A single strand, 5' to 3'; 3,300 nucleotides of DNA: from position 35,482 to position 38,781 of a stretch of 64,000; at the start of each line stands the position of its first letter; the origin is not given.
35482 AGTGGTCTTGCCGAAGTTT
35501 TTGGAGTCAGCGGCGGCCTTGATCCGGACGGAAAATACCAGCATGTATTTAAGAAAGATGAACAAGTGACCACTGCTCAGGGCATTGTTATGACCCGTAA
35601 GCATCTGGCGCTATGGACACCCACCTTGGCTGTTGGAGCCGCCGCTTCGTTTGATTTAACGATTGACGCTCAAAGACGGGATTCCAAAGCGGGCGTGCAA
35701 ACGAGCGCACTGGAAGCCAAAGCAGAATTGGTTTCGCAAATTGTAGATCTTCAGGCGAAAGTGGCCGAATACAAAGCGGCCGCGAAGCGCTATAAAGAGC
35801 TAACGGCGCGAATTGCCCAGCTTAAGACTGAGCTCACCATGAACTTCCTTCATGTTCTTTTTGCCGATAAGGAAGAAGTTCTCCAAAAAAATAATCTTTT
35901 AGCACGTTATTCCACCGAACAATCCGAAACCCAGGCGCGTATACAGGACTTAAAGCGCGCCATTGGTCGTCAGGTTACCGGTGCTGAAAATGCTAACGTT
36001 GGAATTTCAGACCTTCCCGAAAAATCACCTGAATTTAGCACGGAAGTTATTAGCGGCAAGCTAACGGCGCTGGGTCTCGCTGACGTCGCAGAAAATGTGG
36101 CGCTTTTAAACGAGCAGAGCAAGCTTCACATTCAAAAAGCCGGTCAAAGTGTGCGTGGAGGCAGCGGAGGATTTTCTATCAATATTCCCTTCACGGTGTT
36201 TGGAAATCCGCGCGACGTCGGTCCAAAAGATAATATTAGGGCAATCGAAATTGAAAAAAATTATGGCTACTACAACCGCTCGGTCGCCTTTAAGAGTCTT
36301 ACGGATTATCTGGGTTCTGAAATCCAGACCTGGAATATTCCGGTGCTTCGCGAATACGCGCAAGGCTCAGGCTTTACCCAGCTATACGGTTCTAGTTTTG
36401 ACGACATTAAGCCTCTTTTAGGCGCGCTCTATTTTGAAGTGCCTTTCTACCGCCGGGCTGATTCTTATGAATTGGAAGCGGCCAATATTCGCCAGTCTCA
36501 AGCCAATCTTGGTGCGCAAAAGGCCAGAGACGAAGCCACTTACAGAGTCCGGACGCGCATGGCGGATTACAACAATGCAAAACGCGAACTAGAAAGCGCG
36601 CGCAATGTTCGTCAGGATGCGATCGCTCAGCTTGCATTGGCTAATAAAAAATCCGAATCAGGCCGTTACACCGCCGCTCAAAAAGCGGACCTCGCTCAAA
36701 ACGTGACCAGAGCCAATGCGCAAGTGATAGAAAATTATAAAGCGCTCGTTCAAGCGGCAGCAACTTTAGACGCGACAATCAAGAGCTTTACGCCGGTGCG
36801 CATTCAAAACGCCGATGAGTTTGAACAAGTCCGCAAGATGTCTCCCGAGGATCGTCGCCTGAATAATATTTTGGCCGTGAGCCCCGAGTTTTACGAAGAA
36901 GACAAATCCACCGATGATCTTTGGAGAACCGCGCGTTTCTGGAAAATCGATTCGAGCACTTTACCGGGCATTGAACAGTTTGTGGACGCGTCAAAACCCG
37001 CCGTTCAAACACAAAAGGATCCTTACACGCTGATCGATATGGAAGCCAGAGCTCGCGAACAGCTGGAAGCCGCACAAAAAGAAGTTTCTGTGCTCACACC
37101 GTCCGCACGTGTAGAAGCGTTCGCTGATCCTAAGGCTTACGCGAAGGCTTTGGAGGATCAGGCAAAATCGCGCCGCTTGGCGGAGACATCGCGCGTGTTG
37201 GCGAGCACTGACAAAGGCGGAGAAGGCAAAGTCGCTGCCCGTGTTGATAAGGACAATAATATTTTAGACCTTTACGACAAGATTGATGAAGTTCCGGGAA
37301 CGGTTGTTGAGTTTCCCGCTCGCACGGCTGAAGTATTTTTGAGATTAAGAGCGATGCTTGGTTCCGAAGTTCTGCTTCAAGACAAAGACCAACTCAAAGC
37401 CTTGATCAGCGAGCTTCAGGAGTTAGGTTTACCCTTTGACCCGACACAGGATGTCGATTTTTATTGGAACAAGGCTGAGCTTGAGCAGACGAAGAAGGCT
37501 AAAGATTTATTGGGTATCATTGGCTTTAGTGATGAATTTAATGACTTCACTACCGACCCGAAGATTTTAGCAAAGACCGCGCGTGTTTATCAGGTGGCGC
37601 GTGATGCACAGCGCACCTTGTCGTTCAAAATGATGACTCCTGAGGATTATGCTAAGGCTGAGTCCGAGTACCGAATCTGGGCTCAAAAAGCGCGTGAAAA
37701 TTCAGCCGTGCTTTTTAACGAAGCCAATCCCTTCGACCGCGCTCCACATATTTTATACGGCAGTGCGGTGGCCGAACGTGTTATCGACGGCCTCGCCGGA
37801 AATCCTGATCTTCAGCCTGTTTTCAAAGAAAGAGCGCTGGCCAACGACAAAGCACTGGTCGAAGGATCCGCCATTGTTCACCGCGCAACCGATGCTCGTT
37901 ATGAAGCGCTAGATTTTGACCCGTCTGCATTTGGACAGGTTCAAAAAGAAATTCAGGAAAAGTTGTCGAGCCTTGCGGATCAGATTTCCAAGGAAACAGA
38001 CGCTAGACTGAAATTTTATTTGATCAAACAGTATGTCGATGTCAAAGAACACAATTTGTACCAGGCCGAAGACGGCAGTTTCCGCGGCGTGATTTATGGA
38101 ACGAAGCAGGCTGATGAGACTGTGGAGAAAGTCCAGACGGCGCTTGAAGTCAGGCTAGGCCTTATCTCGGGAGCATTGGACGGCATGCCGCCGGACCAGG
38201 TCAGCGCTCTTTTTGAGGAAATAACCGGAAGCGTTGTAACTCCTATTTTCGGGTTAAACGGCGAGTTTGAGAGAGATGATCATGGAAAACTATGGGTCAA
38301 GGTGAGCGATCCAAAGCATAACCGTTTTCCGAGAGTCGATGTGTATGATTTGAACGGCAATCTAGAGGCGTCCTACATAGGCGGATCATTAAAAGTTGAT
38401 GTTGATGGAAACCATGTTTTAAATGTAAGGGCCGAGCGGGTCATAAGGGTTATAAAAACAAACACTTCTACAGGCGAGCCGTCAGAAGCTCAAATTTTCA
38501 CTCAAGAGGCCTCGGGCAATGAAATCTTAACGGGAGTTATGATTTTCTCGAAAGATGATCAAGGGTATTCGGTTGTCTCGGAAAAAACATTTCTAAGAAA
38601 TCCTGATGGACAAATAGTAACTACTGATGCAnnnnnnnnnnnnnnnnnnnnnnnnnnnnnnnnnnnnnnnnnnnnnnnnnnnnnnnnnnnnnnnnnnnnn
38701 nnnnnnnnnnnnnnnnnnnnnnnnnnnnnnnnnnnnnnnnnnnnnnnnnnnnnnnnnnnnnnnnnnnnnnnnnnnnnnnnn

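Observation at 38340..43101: Rhs/teneurin-like YD-repeat shell region inside giant ORF2, ending near a DPxGL-like motif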

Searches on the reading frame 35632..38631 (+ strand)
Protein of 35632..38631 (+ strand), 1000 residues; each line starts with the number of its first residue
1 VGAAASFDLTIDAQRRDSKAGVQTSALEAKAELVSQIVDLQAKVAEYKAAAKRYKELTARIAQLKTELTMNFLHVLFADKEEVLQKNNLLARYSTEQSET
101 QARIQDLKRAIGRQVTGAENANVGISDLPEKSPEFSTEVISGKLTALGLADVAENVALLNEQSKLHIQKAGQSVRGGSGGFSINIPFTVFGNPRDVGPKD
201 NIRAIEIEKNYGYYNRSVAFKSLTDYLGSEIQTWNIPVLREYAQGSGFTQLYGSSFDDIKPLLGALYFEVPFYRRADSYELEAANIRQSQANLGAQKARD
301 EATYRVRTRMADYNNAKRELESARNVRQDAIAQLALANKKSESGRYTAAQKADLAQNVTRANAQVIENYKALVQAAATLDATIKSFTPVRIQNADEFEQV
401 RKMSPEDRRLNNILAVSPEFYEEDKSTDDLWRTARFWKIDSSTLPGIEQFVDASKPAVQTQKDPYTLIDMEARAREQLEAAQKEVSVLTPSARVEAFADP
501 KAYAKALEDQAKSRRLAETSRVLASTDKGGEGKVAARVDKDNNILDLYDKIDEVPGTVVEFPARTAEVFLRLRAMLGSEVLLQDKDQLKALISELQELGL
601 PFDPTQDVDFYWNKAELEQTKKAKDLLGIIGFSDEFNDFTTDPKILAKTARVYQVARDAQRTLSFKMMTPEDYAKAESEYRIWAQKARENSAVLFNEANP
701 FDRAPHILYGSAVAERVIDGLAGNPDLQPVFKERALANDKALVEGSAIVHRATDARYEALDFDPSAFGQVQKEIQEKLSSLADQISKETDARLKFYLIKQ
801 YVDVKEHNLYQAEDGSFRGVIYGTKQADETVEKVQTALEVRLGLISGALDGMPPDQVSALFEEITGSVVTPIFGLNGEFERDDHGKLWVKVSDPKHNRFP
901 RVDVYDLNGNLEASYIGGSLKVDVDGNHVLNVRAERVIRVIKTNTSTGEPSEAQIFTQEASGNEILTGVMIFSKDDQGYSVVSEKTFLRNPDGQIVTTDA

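Call 27: search_protein_families(library=pfam, proteins=[window:35632-38631:+], max_evalue=0.05)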
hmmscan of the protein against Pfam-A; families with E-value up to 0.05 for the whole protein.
window:35632-38631:+ (1000 aa): 1 family
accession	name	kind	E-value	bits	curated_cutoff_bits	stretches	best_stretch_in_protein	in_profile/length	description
PF02321.23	OEP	-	0.00012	22.3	22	1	264-381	66-184/187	Outer membrane efflux protein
